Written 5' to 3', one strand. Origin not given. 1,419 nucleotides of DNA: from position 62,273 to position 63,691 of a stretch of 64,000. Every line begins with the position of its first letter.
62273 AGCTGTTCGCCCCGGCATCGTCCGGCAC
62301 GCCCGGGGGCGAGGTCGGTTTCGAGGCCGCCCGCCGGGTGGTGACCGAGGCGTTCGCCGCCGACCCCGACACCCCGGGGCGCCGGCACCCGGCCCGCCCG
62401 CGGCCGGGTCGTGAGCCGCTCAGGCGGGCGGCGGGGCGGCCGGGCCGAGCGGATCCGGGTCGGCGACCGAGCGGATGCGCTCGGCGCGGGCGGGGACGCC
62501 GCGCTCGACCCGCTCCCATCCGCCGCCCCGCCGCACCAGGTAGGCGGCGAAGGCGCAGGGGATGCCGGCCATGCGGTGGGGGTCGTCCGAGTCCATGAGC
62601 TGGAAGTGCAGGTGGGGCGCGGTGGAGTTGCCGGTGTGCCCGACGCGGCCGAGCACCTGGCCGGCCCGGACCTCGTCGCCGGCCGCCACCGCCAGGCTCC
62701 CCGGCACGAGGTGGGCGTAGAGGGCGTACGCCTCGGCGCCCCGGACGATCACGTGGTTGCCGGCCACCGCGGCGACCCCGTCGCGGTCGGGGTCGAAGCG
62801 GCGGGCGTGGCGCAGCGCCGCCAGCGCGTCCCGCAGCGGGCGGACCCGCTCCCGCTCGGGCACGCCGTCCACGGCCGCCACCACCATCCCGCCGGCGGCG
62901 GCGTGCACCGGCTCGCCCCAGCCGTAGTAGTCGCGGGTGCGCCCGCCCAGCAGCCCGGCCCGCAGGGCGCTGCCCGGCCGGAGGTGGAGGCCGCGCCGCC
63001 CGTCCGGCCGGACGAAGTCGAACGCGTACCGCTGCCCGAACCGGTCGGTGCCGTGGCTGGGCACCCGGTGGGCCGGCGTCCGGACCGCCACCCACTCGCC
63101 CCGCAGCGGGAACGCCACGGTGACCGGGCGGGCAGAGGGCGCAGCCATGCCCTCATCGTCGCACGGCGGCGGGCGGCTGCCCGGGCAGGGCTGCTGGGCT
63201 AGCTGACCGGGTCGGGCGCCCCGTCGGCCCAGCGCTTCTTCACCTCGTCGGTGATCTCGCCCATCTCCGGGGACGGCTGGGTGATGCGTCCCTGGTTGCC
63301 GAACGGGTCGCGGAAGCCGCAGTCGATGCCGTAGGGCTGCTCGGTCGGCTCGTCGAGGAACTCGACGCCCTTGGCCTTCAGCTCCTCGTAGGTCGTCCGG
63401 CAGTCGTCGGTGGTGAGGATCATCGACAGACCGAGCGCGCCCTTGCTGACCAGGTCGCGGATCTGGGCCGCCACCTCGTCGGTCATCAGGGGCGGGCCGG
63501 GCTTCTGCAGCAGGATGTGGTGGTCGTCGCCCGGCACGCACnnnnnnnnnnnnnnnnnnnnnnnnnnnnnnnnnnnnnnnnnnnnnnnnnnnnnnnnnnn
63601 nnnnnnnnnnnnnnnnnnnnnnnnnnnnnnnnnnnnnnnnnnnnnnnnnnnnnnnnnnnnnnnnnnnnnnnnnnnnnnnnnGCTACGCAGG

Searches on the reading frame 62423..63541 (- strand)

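Call 60: search_protein_families(library=pfam, proteins=[window:62423-63541:-], max_evalue=0.001)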
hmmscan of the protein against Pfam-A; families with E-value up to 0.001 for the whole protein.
window:62423-63541:- (373 aa): 1 family
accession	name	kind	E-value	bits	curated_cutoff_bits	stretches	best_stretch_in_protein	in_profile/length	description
PF01551.29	Peptidase_M23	-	2.6e-15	56.8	28.7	1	259-320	32-92/96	Peptidase family M23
